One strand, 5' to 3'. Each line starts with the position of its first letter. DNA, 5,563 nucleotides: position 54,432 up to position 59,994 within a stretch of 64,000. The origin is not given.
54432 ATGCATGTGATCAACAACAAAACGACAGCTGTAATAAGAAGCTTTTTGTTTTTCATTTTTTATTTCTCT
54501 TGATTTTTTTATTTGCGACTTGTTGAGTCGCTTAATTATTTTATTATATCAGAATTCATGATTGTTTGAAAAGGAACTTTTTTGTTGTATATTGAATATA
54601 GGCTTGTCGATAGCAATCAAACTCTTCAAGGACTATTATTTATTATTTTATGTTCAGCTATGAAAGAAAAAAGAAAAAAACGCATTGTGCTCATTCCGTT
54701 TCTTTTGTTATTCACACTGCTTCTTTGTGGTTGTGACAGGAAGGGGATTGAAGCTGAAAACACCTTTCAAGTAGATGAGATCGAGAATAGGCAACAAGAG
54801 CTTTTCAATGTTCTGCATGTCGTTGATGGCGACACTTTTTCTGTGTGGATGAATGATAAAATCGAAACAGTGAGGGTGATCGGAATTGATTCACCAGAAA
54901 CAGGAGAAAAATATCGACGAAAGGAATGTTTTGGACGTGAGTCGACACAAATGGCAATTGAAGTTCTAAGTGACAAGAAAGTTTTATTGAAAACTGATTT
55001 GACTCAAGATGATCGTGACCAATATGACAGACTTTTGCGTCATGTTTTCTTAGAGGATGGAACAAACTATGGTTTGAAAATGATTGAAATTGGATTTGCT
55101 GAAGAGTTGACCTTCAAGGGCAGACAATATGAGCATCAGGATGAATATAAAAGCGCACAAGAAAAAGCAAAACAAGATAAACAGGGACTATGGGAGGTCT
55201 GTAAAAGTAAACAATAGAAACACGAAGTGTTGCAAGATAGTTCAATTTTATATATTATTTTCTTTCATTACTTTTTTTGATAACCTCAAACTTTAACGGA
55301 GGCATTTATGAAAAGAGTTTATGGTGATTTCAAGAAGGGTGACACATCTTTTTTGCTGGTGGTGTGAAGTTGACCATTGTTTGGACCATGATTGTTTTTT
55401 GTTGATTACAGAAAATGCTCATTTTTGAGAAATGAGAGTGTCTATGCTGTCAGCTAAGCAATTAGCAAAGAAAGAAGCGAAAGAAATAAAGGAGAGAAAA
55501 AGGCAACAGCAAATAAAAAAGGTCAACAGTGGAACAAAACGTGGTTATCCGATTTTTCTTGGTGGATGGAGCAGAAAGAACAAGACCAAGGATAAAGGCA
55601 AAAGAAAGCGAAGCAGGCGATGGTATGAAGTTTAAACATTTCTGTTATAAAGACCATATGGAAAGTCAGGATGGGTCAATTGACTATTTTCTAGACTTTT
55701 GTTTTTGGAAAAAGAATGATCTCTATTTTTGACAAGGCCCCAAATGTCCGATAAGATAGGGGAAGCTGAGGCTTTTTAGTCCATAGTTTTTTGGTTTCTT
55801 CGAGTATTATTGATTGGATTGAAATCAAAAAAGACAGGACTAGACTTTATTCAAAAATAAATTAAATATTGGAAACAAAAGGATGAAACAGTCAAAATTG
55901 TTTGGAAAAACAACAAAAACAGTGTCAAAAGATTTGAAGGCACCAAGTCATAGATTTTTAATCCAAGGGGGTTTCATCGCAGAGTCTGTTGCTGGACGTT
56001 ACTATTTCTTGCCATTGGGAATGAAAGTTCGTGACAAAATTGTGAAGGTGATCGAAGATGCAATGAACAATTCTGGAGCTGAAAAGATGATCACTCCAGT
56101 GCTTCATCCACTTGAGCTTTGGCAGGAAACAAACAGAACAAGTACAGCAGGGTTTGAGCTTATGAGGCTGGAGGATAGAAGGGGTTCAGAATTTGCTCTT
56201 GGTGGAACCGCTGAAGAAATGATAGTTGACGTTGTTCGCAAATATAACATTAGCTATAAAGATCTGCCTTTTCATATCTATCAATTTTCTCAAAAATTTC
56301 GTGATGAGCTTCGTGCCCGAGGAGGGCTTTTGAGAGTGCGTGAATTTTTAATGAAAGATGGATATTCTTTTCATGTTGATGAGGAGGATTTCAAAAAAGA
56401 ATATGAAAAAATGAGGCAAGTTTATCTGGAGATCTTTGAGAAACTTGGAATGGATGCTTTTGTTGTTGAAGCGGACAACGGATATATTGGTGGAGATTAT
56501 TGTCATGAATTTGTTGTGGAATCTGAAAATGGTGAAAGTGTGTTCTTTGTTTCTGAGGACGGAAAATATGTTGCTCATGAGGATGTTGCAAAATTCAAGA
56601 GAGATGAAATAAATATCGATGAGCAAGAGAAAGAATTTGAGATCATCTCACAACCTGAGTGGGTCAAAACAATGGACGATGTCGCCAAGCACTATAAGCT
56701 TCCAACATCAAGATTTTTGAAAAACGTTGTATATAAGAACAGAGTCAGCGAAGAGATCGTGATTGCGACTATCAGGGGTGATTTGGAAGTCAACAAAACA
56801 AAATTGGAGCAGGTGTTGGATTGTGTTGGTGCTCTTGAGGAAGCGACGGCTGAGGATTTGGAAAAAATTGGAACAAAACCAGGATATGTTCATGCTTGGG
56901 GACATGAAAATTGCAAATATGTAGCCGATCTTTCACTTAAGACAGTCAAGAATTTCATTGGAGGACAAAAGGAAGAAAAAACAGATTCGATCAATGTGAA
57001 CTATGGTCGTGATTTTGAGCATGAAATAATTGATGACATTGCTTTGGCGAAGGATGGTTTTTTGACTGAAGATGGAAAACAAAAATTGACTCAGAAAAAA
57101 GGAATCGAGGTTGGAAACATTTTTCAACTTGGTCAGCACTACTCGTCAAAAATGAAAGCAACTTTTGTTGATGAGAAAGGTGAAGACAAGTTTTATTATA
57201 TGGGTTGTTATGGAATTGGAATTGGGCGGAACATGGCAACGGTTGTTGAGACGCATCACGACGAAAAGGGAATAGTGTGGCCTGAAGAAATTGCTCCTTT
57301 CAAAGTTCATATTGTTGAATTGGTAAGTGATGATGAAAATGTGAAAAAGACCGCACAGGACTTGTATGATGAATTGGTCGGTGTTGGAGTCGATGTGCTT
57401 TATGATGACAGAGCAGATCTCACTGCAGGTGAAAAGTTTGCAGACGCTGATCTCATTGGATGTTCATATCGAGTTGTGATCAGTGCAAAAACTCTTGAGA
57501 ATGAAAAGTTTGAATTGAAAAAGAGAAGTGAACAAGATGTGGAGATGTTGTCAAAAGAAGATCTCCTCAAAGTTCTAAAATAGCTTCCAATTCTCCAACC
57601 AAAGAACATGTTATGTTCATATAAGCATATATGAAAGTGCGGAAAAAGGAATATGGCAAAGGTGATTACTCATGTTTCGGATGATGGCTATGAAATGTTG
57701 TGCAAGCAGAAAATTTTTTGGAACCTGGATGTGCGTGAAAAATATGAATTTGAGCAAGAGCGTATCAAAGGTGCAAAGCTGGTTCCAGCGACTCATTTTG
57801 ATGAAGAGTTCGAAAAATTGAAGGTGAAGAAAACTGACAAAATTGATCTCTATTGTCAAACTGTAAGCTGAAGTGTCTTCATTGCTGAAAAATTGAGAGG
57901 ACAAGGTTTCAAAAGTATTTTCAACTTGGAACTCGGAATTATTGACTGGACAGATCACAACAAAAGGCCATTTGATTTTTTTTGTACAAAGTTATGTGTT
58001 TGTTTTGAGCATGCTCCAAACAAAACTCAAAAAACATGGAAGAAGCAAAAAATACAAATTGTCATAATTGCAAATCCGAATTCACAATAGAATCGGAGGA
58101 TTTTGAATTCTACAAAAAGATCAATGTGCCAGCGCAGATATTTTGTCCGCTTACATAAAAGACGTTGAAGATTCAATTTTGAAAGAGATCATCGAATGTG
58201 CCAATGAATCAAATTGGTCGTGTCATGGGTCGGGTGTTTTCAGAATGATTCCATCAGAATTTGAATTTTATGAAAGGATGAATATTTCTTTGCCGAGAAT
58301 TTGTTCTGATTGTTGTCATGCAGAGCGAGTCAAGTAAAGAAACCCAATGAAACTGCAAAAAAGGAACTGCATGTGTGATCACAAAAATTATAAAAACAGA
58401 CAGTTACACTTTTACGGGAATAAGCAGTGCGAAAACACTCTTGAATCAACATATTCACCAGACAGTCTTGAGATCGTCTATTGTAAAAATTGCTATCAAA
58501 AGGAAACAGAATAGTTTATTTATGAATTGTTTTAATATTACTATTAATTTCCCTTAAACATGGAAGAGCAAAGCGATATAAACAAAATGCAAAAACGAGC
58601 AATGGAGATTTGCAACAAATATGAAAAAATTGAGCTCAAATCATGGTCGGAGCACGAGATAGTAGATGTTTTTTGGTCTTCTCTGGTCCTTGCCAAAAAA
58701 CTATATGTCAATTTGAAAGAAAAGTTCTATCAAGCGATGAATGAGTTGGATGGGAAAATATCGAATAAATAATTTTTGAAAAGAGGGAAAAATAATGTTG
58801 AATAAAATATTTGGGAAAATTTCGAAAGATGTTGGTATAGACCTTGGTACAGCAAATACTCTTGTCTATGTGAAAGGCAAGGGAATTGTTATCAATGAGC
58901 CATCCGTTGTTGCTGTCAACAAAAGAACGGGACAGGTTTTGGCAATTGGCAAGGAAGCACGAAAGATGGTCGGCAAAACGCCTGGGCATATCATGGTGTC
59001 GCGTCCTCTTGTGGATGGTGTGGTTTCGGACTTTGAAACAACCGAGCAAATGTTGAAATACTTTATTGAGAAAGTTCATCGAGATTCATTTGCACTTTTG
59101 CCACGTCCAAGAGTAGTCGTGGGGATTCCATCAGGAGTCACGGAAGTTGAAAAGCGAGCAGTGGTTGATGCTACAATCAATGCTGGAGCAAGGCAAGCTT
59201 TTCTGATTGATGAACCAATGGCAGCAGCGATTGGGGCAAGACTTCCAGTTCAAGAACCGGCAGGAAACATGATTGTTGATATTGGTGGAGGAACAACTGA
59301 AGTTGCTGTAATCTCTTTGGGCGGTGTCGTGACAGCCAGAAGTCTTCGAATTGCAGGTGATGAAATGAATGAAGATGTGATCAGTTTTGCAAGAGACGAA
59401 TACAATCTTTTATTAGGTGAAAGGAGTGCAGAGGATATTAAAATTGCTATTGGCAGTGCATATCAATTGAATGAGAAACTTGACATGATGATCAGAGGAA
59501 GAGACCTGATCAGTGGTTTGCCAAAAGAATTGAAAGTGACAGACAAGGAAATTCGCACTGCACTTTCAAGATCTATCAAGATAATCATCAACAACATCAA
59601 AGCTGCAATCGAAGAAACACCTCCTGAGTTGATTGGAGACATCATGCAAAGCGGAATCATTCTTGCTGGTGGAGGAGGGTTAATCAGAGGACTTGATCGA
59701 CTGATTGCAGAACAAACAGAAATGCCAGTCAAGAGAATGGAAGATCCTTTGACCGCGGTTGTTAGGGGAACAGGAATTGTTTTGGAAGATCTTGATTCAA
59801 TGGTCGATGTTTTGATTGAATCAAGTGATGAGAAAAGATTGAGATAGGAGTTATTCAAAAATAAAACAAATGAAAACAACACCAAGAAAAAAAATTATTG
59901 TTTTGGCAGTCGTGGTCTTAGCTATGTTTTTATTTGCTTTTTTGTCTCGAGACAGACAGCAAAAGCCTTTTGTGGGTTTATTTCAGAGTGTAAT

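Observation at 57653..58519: Gene-decay patch: rhodanese with TGA at its active-site Arg codon, followed by frame-scattered Cys-rich ORF fragments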

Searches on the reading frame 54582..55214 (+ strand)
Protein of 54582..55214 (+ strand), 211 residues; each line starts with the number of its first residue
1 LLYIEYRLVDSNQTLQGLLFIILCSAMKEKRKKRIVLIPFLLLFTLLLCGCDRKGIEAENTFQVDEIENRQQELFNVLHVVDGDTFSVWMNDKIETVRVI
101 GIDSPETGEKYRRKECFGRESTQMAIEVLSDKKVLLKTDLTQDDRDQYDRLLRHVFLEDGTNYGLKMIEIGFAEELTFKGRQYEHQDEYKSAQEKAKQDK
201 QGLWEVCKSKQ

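Call 54: search_protein_families(library=pfam, proteins=[window:54582-55214:+], max_evalue=0.01)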
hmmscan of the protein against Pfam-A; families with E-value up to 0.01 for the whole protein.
window:54582-55214:+ (211 aa): 1 family
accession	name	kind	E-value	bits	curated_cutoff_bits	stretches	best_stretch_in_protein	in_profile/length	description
PF00565.23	SNase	-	7e-21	75.1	21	1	96-205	1-106/107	Staphylococcal nuclease homologue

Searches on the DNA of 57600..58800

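Call 63: search_rna_families(source=window, start=57600, end=58800, threshold=evalue, max_evalue=10)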
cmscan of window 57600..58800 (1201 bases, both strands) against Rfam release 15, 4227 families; matches with E-value up to 10: 5.
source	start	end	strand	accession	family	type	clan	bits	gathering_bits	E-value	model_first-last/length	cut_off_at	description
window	58666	58705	+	RF03462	mir-4677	Gene; miRNA;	-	18.4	80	1.2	1-59/59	no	mir-4677 microRNA precursor family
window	57975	58037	+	RF03955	MIR2934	Gene; miRNA;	-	16.3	100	9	25-89/113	no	MIR2934 microRNA precursor family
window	58349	58423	-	RF04295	mir-329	Gene; miRNA;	CL00149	15.6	76.8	5.3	1-80/80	no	mir-329 microRNA precursor family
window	57814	57929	+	RF02114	FAM13A-AS1_1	Gene; lncRNA;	-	15.1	70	9.9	1-118/118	no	FAM13A antisense RNA 1 conserved region 1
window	57819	57922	+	RF02111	IS009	Gene;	-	13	117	2.5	1-199/199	no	IS009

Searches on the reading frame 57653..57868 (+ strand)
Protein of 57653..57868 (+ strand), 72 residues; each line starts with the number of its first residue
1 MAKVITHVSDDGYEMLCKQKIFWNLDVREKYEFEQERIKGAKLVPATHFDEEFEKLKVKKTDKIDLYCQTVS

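Call 10: find_encoding_contigs(protein=window:57653-57868:+, flank=6000, max_places=10)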
Protein window:57653-57868:+ (72 aa): 1 contig read that carries it; 1 place shown.
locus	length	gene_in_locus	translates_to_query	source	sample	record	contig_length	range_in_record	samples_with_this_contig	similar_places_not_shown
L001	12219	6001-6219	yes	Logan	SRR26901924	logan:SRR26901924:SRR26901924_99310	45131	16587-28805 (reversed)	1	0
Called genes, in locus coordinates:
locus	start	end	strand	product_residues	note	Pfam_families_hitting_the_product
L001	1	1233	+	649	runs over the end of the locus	PF09972:DUF2207, PF20990:DUF2207_C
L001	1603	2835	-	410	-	PF11258:DUF3048, PF17479:DUF3048_C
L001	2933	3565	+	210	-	PF00565:SNase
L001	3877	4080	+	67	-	-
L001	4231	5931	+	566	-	PF00587:tRNA-synt_2b, PF04073:tRNA_edit, PF03129:HGTP_anticodon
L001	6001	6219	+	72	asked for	PF00581:Rhodanese (weak)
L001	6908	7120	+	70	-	-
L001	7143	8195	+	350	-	PF06723:MreB_Mbl, PF00022:Actin (faint), PF00012:HSP70, PF14450:FtsA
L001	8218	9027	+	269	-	PF04085:MreC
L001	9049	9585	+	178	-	PF04093:MreD (weak)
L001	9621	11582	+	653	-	PF03717:PBP_dimer, PF00905:Transpeptidase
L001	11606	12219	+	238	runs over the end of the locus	PF20772:TACO1_YebC_N, PF01709:Transcrip_reg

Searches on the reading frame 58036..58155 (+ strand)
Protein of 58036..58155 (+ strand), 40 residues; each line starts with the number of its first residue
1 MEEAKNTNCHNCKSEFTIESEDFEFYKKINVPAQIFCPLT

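Call 8: search_protein_families(library=pfam, proteins=[window:58036-58155:+], max_evalue=1)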
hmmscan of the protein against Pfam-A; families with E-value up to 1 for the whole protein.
seq(40 aa): 2 families
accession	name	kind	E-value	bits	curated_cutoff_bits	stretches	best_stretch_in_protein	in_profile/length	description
PF13451.12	zf_Tbcl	-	0.01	16.2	24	1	5-30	3-28/48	Probable treble clef domain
PF13717.11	Zn_ribbon_4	-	0.04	14.3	30.3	1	7-21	3-17/36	zinc-ribbon domain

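Call 9: search_protein_families(library=ncbifam, proteins=[window:58036-58155:+], max_evalue=1)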
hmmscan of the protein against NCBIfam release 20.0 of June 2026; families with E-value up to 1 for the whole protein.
seq(40 aa): 0 families

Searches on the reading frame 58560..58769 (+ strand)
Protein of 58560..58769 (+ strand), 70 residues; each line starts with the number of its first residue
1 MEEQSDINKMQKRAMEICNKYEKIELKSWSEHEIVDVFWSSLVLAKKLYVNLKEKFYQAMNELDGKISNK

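Call 8: search_protein_families(library=pfam, proteins=[window:58560-58769:+], max_evalue=1)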
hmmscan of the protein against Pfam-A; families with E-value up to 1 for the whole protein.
seq(70 aa): 1 family
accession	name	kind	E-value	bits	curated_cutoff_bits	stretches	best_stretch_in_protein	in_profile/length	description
PF19848.4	DUF6323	-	0.0037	17.5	30.6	1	4-69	18-87/127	Family of unknown function (DUF6323)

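Call 41: find_homologous_proteins(query=window:58560-58769:+, max_evalue=0.01)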
Query window:58560-58769:+ (70 aa): 3 proteins with E <= 0.01 among 4 candidates.
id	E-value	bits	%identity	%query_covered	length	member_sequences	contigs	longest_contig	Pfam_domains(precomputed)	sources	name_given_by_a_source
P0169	4.8e-32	126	100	87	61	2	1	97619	-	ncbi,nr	ncbi:MAG: hypothetical protein U9O20_00700 [Patescibacteria group bacterium]|nr:hypothetical protein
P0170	1.3e-21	93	50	100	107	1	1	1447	-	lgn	-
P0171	2.1e-21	93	51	100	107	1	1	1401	-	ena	-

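Call 44: find_encoding_contigs(protein=P0170, flank=3000, max_places=3)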
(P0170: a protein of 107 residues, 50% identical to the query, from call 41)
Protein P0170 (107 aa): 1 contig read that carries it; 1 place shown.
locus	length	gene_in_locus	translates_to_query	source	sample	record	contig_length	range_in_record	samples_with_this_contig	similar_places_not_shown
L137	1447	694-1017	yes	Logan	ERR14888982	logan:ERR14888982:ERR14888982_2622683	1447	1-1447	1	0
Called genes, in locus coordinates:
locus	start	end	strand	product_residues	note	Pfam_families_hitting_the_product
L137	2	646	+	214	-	?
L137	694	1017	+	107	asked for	-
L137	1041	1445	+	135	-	?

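Call 45: find_encoding_contigs(protein=P0171, flank=3000, max_places=3)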
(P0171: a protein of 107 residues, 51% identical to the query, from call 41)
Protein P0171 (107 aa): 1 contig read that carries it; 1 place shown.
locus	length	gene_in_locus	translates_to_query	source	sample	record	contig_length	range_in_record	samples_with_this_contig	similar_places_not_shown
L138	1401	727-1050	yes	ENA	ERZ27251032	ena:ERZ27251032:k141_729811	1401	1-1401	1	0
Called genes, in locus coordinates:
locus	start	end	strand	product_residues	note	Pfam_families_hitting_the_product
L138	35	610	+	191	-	-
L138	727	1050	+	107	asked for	-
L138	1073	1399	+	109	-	?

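Call 54: search_protein_families(library=pfam, proteins=[P0170, P0171], max_evalue=0.01)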
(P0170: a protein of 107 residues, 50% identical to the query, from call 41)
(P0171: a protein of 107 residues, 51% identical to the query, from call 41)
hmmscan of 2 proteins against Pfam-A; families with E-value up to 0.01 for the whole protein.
P0170 (107 aa): 0 families

P0171 (107 aa): 0 families

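Call 56: search_solved_structures(query=P0170, max_evalue=1)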
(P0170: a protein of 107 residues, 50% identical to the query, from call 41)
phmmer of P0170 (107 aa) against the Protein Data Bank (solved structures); distinct sequences matched with E-value up to 1: 3.
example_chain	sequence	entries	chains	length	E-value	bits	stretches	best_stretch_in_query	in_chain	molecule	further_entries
2gta_A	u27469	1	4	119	0.025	18.2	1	37-100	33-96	Hypothetical protein ypjD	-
2q73_A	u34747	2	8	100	0.15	15.7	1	16-99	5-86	Hypothetical protein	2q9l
2q5z_A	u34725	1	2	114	0.28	14.9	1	15-92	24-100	Hypothetical protein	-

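Call 57: search_protein_families(library=ncbifam, proteins=[P0170, P0171], max_evalue=0.5)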
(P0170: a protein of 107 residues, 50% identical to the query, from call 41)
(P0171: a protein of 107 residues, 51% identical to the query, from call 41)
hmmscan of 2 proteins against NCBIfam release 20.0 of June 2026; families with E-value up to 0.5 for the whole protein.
P0170 (107 aa): 1 family
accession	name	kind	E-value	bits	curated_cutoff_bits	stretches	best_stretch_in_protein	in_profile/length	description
NF006099.0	PRK08251.1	equivalog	0.16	11.2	253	1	62-105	39-82/250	SDR family oxidoreductase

P0171 (107 aa): 2 families
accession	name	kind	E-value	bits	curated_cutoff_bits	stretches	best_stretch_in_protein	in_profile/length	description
TIGR01215.1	minE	equivalog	0.014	15.4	49.3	0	55-107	29-80/81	cell division topological specificity factor MinE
NF052432.1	TC0500_fam_Inc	equivalog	0.026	13.9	240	1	17-103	92-177/214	TC0500 family inclusion membrane protein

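Call 64: predict_structure(alignment_id=A9)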
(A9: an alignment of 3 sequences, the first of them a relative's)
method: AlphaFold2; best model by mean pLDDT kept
length: 107 residues; sequences in the alignment: 3
mean_pLDDT: 68.8   pTM: 0.49
mean pLDDT of the five models: 68.8, 65.1, 63.8, 58.6, 56.3
residues with pLDDT >= 90: 0; 70-90: 55; 50-70: 49; < 50: 3
segments of 3 or more residues with pLDDT < 50: none
pLDDT, mean of each block of 10 residues (from residue 1): 64 77 63 71 73 68 75 72 66 66 56
secondary structure, 60 per line:
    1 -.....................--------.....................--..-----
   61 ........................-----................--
elements in order: H2-22 H31-49 H61-84 H90-105

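Call 66: fold_search(model_id=the predicted structure, library=pdb)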
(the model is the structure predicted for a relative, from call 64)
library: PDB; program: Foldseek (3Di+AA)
matches with E <= 10: 124; with E <= 0.001: 0
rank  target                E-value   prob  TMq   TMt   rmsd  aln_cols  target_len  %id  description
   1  9k7t_B                9.1e-01  0.90  0.55  0.65   3.7        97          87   20  Crystal structure of designed zinc-induced homotetramer C4-Zn1-HEHE-1 (released 2025-10-29)
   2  4y5w_A                9.6e-01  0.16  0.32  0.10  10.3       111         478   13  Transcription factor-DNA complex (released 2016-02-17)
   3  2dl1_MODEL_1_A        1.8e+00  0.33  0.41  0.39   4.8        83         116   12  Solution structure of the MIT domain from human Spartin (released 2006-10-14)
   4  7s7j_A                2.4e+00  0.25  0.40  0.47   4.8        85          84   16  Structure of Human SPASTIN-IST1 complex. (released 2022-09-28)
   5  5gpa_B                2.4e+00  0.12  0.33  0.24   7.4       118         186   19  Structural analysis of fatty acid degradation regulator FadR from Bacillus halodurans (released 2017-03-01)
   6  9k7x_F                2.7e+00  0.15  0.32  0.37   7.6       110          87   18  Crystal structure of designed calcium-induced homotrimer C3-Ca1-DN*3-20 (released 2025-10-29)
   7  3uul_B                2.7e+00  0.13  0.35  0.32  10.4       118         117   10  Crystal Structure of first N-terminal utrophin spectrin repeat (released 2012-09-19)
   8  5d39_A                2.8e+00  0.08  0.29  0.10  10.7       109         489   15  Transcription factor-DNA complex (released 2016-08-10)
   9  3uum_B                3.0e+00  0.12  0.35  0.31  10.3       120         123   11  Crystal Structure of N-terminal first spectrin repeat of utrophin (released 2012-09-19)
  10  2d9d_MODEL_1_A        3.1e+00  0.41  0.48  0.56   3.7        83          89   20  Solution structure of the BAG domain (275-350) of BAG-family molecular chaperone regulator-5 (released 2006-12-09)
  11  5gpc_A                3.1e+00  0.10  0.34  0.25   6.8       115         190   17  Structural analysis of fatty acid degradation regulator FadR from Bacillus halodurans (released 2017-03-01)
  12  5gp9_B                3.1e+00  0.09  0.31  0.23   7.4       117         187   18  Structural analysis of fatty acid degradation regulator FadR from Bacillus halodurans (released 2017-03-01)
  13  3eab_B                3.5e+00  0.18  0.42  0.47   4.6        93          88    9  Crystal structure of Spastin MIT in complex with ESCRT III (released 2008-11-11)
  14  3eab_D                3.5e+00  0.18  0.40  0.45   4.9        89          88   15  Crystal structure of Spastin MIT in complex with ESCRT III (released 2008-11-11)
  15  5gp9_A                3.5e+00  0.10  0.32  0.24   7.3       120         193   18  Structural analysis of fatty acid degradation regulator FadR from Bacillus halodurans (released 2017-03-01)
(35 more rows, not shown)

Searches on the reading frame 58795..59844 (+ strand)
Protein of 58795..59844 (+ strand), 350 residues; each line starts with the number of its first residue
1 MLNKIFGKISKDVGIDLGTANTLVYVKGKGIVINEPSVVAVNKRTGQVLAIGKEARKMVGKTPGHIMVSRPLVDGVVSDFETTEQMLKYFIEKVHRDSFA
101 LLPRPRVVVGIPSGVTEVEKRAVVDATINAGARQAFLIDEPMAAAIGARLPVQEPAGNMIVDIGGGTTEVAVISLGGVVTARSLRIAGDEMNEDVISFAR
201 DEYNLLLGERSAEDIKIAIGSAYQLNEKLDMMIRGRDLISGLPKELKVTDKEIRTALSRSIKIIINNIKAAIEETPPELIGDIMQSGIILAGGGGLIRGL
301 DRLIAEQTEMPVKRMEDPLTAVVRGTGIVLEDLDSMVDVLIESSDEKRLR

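Call 68: find_encoding_contigs(protein=window:58795-59844:+, flank=4000, max_places=10)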
Protein window:58795-59844:+ (350 aa): 1 contig read that carries it; 1 place shown.
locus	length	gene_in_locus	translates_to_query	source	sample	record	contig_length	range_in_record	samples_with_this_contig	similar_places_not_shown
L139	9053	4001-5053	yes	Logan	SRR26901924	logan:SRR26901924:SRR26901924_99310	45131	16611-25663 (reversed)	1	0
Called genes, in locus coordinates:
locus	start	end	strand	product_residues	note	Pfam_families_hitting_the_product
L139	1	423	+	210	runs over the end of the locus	PF00565:SNase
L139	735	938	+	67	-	-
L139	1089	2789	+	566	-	PF00587:tRNA-synt_2b, PF04073:tRNA_edit, PF03129:HGTP_anticodon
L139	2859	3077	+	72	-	PF00581:Rhodanese (weak)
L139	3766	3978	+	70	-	-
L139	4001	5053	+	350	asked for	PF06723:MreB_Mbl, PF00022:Actin (faint), PF00012:HSP70, PF14450:FtsA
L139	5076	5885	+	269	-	PF04085:MreC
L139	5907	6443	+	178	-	PF04093:MreD (weak)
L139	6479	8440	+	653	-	PF03717:PBP_dimer, PF00905:Transpeptidase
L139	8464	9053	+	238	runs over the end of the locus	PF20772:TACO1_YebC_N, PF01709:Transcrip_reg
